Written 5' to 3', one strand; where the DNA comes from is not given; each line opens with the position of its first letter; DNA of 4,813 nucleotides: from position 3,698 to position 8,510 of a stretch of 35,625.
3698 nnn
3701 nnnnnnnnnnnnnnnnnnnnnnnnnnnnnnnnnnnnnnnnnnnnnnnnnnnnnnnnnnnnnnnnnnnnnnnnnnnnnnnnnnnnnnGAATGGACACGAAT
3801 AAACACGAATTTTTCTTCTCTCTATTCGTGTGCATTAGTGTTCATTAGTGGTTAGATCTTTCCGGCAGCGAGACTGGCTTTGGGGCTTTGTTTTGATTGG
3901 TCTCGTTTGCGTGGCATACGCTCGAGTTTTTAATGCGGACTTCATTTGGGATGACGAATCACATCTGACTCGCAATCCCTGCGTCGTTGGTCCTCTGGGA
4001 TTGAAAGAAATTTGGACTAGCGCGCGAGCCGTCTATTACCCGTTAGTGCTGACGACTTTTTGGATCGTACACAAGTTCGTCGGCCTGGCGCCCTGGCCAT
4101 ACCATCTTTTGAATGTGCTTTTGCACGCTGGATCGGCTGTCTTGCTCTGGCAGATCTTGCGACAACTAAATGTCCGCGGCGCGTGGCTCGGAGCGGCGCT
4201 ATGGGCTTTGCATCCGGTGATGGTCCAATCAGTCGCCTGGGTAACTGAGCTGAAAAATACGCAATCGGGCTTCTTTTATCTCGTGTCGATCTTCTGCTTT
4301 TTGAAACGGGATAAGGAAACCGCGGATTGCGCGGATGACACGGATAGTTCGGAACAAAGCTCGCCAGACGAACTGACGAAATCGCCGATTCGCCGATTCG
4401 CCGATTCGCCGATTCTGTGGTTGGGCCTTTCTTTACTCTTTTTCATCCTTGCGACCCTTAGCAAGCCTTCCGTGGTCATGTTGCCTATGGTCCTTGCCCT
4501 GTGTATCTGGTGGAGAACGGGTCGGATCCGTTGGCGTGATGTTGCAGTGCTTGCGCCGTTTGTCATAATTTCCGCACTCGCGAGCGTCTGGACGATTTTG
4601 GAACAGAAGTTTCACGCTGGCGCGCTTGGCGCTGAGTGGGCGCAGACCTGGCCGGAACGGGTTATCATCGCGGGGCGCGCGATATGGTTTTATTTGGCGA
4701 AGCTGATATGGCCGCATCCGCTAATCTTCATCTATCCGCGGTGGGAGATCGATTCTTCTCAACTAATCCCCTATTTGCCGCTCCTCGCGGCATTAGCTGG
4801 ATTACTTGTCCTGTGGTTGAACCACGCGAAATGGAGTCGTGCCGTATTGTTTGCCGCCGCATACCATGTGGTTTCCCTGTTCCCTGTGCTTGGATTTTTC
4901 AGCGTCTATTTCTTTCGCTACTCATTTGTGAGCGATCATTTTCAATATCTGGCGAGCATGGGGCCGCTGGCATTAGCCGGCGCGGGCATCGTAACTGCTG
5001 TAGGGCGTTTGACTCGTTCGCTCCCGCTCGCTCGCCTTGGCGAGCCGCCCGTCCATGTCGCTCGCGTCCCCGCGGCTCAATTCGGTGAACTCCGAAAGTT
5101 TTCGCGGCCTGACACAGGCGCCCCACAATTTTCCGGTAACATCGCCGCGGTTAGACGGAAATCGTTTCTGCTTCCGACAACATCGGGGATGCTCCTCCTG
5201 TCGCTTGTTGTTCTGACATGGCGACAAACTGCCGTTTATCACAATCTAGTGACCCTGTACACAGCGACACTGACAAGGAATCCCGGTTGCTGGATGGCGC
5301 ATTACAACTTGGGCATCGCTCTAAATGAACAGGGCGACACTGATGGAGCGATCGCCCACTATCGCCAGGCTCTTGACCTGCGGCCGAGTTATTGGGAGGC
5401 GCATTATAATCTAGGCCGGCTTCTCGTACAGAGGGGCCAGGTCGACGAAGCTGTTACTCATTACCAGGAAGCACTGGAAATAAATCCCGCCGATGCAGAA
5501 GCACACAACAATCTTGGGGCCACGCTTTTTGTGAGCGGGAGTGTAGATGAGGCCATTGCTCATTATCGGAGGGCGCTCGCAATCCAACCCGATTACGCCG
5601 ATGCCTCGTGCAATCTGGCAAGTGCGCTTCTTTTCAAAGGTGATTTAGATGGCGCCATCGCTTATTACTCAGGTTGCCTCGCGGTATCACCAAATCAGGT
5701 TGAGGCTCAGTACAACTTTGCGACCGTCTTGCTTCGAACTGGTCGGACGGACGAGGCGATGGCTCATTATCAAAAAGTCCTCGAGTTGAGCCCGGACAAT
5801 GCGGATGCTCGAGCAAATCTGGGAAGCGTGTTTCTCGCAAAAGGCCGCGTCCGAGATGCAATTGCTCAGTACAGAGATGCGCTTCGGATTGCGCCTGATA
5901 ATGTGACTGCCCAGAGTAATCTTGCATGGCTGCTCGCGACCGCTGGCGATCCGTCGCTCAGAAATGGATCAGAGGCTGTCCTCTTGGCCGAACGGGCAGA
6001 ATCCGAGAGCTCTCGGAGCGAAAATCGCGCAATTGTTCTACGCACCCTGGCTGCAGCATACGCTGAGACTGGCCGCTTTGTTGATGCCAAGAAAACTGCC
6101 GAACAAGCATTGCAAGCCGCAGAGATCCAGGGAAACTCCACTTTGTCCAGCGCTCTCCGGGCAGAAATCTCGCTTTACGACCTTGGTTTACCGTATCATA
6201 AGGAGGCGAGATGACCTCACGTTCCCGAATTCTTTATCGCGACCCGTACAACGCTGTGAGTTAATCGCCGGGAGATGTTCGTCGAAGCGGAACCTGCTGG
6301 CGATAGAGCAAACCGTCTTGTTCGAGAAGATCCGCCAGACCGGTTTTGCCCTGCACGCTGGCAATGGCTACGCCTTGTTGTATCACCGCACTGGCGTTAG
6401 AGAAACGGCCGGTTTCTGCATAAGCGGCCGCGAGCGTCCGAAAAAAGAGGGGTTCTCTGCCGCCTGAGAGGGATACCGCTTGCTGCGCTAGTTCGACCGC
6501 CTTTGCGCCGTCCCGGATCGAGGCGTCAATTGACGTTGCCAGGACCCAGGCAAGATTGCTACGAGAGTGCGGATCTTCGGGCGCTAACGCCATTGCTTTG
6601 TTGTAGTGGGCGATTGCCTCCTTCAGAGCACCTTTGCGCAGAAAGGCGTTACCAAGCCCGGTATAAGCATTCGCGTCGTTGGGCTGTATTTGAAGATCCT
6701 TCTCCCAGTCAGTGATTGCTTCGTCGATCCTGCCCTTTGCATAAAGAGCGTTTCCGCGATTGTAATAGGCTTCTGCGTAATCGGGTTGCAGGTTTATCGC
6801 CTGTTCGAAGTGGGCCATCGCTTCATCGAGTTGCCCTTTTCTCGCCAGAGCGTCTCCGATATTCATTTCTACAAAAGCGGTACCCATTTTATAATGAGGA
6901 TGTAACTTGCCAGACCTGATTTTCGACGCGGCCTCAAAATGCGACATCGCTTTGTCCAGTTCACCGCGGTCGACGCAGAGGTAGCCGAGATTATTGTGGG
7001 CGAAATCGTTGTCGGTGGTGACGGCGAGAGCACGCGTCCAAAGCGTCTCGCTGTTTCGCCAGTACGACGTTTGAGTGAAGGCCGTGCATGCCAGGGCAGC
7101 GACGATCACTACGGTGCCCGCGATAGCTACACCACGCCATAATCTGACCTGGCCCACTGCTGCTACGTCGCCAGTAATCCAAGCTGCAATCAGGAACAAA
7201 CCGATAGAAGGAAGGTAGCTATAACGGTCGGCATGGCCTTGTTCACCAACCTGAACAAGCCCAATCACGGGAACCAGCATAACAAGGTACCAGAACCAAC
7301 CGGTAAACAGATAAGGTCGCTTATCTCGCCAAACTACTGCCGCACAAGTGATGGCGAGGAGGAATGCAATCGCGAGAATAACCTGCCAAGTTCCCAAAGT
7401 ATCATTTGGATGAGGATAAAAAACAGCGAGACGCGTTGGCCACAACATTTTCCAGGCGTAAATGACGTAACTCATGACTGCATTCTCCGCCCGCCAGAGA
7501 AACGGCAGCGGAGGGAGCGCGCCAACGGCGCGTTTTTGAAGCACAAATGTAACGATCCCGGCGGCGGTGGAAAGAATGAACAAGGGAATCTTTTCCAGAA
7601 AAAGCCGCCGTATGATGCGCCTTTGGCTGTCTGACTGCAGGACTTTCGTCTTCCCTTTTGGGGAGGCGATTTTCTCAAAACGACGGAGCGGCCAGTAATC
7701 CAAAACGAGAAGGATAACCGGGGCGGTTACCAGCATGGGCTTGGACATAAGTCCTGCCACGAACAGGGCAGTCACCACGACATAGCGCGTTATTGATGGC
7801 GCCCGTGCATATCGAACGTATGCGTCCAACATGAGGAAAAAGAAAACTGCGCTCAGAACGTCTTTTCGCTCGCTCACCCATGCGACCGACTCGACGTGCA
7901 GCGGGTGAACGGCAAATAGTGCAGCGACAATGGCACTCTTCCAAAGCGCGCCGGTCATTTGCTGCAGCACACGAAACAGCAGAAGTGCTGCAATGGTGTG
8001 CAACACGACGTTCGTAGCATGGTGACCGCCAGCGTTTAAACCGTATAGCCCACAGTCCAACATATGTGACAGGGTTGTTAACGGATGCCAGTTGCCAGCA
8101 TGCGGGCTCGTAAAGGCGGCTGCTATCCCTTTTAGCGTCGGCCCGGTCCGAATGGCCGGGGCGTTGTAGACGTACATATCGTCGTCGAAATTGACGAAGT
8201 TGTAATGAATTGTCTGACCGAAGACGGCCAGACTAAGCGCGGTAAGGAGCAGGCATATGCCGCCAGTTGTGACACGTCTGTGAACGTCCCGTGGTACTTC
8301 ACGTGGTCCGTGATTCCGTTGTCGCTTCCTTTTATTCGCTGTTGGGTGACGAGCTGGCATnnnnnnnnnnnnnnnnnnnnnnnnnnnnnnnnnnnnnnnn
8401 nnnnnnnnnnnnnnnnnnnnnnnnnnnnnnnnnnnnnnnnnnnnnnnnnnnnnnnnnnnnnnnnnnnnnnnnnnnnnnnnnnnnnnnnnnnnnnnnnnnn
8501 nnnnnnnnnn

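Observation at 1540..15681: Contiguous battery of seven GT-C-fold glycosyltransferase-like genes, five of them TMTC-like (membrane domain + TPR)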

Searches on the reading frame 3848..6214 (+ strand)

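Call 4: search_protein_families(library=pfam, proteins=[window:3848-6214:+], max_evalue=0.01)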
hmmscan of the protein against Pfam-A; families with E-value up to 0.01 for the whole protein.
window:3848-6214:+ (788 aa): 32 families (the best 25 are shown)
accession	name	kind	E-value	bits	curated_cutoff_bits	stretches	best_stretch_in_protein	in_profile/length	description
PF13414.12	TPR_11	-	2.6e-54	181.1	26.8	5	523-561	1-39/42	TPR repeat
PF00515.34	TPR_1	-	6.6e-49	162.3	27.8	5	484-515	3-34/34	Tetratricopeptide repeat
PF07719.23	TPR_2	-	1.4e-45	150.1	27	5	516-548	1-33/34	Tetratricopeptide repeat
PF13431.12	TPR_17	-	4.1e-41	136.3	24.4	4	504-536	1-33/34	Tetratricopeptide repeat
PF13432.12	TPR_16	-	5.7e-40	135.8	32.7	4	520-583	1-64/65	Tetratricopeptide repeat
PF13181.12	TPR_8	-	1.7e-37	124.8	25.7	4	517-548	2-33/34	Tetratricopeptide repeat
PF13424.12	TPR_12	-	7e-36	122.7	30.1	7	619-683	4-76/77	Tetratricopeptide repeat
PF14559.12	TPR_19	-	4.3e-35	120.3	25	5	494-554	3-63/68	Tetratricopeptide repeat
PF13428.12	TPR_14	-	1.7e-33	112.1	23.5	5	516-557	1-42/44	Tetratricopeptide repeat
PF13176.12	TPR_7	-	2.6e-24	83.6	27.9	1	518-548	1-31/36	Tetratricopeptide repeat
PF24575.1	TPR_Slam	-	1.7e-20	73.8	35.2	1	460-535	27-100/104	Surface lipoprotein assembly modifier, N-terminal TPR repeats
PF13374.12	TPR_10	-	1.3e-19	69.9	27.5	2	521-545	7-31/42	Tetratricopeptide repeat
PF13174.12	TPR_6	-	1.9e-17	63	26.3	0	484-513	2-31/33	Tetratricopeptide repeat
PF23914.1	TPR_CcmH_CycH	-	2.3e-16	60.5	42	2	542-652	42-155/158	Cytochrome c-type biogenesis protein H TPR domain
PF07721.20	TPR_4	-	3.6e-15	55.4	27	1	517-540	2-25/26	Tetratricopeptide repeat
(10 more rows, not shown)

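Call 5: search_protein_families(library=ncbifam, proteins=[window:3848-6214:+], max_evalue=0.01)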
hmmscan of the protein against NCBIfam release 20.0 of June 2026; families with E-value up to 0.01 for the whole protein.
window:3848-6214:+ (788 aa): 43 families (the best 25 are shown)
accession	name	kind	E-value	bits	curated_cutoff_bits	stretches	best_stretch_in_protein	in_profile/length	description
NF033762.1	social_mot_Tgl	equivalog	6.6e-40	137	225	3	517-610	32-126/252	social motility TPR repeat lipoprotein Tgl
TIGR02917.1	PEP_TPR_lipo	equivalog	1.7e-37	128.8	312.2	2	478-633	393-548/899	XrtA/PEP-CTERM system TPR-repeat protein PrsT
NF040959.1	MamA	equivalog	2.5e-30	105.4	200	2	484-583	73-172/204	magnetosome protein MamA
NF033758.1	gliding_GltE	equivalog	1.6e-29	103.2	225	3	465-554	69-158/411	adventurous gliding motility TPR repeat lipoprotein GltE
TIGR02521.1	type_IV_pilW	equivalog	1.9e-27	96.4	154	2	484-652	33-203/234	type IV pilus biogenesis/stability protein PilW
NF047507.1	TPR_BatC_Lepto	exception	1.9e-20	73.3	175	3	621-703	61-147/214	TPR repeat-containing protein BatC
TIGR02552.1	LcrH_SycD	equivalog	2.2e-19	69.5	104.8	4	540-652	8-120/136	SycD/LcrH family type III secretion system chaperone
NF041054.1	WAxxUGC_long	equivalog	3.5e-19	69.3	300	1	484-516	278-310/354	ResA-like WAxxUGC motif-containing protein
NF033920.0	C39_PA2778_fam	equivalog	1.1e-18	67.5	150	4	460-547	168-255/255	PA2778 family cysteine peptidase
NF002725.1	PRK02603.1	equivalog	2.3e-17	63.5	143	3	484-560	37-116/173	photosystem I assembly protein Ycf3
NF047558.1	TPR_END_plus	domain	5.5e-16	58.3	32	2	518-551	1-34/56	TPR end-of-group domain-containing protein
NF008520.0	PRK11447.1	equivalog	4.6e-14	51.2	858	3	614-761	599-744/1157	cellulose synthase complex outer membrane protein BcsC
NF047371.1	FlcA_CTERM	equivalog_domain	1.1e-13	50.6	300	2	490-578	447-535/646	periplasmic flagellar collar protein FlcA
NF052415.1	T3SS_chap_SctY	equivalog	1.1e-12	48.4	70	3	522-607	12-100/106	type III secretion apparatus assembly chaperone SctY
NF053607.1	CHU_0125_OmpA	equivalog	2.2e-12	46.3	620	2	597-686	32-121/639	CHU_0125 family OmpA-like outer membrane integrity protein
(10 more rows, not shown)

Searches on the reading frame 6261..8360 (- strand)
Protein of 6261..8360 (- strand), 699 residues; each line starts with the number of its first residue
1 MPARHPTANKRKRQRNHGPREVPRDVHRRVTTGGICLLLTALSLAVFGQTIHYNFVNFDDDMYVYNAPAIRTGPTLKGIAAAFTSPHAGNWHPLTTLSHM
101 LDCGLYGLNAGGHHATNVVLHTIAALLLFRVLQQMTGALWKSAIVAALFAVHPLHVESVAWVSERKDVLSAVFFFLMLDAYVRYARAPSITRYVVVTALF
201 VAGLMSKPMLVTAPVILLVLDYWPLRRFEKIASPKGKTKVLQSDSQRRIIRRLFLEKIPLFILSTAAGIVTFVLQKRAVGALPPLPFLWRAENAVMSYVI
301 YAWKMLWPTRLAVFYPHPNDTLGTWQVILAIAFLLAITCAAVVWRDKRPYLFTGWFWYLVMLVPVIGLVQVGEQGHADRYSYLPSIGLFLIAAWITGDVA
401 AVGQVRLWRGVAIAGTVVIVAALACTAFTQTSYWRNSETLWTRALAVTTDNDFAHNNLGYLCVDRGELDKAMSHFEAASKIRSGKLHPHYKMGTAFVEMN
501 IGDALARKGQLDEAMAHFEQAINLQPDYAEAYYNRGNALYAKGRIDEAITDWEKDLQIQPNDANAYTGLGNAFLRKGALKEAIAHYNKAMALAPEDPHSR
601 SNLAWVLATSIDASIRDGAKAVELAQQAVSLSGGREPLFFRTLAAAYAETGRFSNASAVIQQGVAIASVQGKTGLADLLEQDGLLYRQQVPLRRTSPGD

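Call 4: search_protein_families(library=pfam, proteins=[window:6261-8360:-], max_evalue=0.01)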
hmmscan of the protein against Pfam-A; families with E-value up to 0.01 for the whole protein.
window:6261-8360:- (699 aa): 22 families
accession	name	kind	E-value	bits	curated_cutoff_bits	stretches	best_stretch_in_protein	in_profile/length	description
PF13414.12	TPR_11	-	1.7e-34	117.6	26.8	3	502-543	1-42/42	TPR repeat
PF07719.23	TPR_2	-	1.2e-29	100.4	27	3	529-562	1-34/34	Tetratricopeptide repeat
PF00515.34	TPR_1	-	2.2e-28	97.3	27.8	3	529-562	1-34/34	Tetratricopeptide repeat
PF13181.12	TPR_8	-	2.7e-20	71.2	25.7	3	499-528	5-34/34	Tetratricopeptide repeat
PF13424.12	TPR_12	-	7.3e-20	71.4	30.1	2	528-594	2-76/77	Tetratricopeptide repeat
PF13432.12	TPR_16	-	1.9e-19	70.2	32.7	2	501-562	3-64/65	Tetratricopeptide repeat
PF13431.12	TPR_17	-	7.4e-17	60.6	24.4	1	518-549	2-33/34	Tetratricopeptide repeat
PF14559.12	TPR_19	-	1.2e-16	61.2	25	2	507-550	3-46/68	Tetratricopeptide repeat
PF13428.12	TPR_14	-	9.6e-14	51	23.5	1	502-536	8-42/44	Tetratricopeptide repeat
PF13176.12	TPR_7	-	1.3e-10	41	27.9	0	565-597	1-33/36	Tetratricopeptide repeat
PF17874.7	TPR_MalT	-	1.5e-09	38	45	1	422-531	6-116/336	MalT-like TPR region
PF13374.12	TPR_10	-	8.1e-08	32.5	27.5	0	500-523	7-30/42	Tetratricopeptide repeat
PF23914.1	TPR_CcmH_CycH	-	1.8e-07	31.6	42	1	555-659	42-143/158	Cytochrome c-type biogenesis protein H TPR domain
PF13371.12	TPR_9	-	5e-07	30.1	35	1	505-565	5-65/73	Tetratricopeptide repeat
PF13429.12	TPR_15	-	3.1e-06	27.3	26.2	1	526-683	110-262/280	Tetratricopeptide repeat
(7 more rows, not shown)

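Call 5: search_protein_families(library=ncbifam, proteins=[window:6261-8360:-], max_evalue=0.01)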
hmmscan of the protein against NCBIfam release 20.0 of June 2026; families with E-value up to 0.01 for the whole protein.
window:6261-8360:- (699 aa): 30 families (the best 25 are shown)
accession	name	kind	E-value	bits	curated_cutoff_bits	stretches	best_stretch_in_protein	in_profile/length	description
NF040959.1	MamA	equivalog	7.5e-30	103.9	200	2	456-607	41-183/204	magnetosome protein MamA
TIGR02917.1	PEP_TPR_lipo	equivalog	2.1e-22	78.8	312.2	2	495-668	703-868/899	XrtA/PEP-CTERM system TPR-repeat protein PrsT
TIGR02521.1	type_IV_pilW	equivalog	1e-15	58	154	2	427-533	74-173/234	type IV pilus biogenesis/stability protein PilW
NF033762.1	social_mot_Tgl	equivalog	1.3e-15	57.4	225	1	497-657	33-190/252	social motility TPR repeat lipoprotein Tgl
NF047507.1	TPR_BatC_Lepto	exception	1.8e-14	53.7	175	1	533-606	62-139/214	TPR repeat-containing protein BatC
NF047371.1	FlcA_CTERM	equivalog_domain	3.8e-14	52.1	300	1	441-596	389-540/646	periplasmic flagellar collar protein FlcA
NF033758.1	gliding_GltE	equivalog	1.3e-13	50.7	225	1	497-554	292-350/411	adventurous gliding motility TPR repeat lipoprotein GltE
TIGR00990.1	3a0801s09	subfamily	8.4e-12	44.5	757.25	1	506-683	376-556/615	mitochondrial import receptor subunit TOM70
TIGR02552.1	LcrH_SycD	equivalog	5.4e-11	42.4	104.8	1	517-599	6-88/136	SycD/LcrH family type III secretion system chaperone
NF033920.0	C39_PA2778_fam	equivalog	4e-10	39.5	150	2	543-630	170-252/255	PA2778 family cysteine peptidase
NF011721.1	PRK15174.1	equivalog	7.9e-10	37.6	1200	1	531-668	255-383/656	Vi polysaccharide transport protein VexE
NF008391.2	PRK11189.1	equivalog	1e-09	38.3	250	1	504-553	108-157/297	lipoprotein NlpI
NF007302.0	PRK09782.1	equivalog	8.3e-08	30.7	1223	1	508-608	592-691/990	phage receptor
NF008520.0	PRK11447.1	equivalog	2.2e-07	29.1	858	1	534-602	274-342/1157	cellulose synthase complex outer membrane protein BcsC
TIGR00540.1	TPR_hemY_coli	hypoth_equivalog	2.9e-07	29.6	142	0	455-521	329-385/385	heme biosynthesis-associated TPR protein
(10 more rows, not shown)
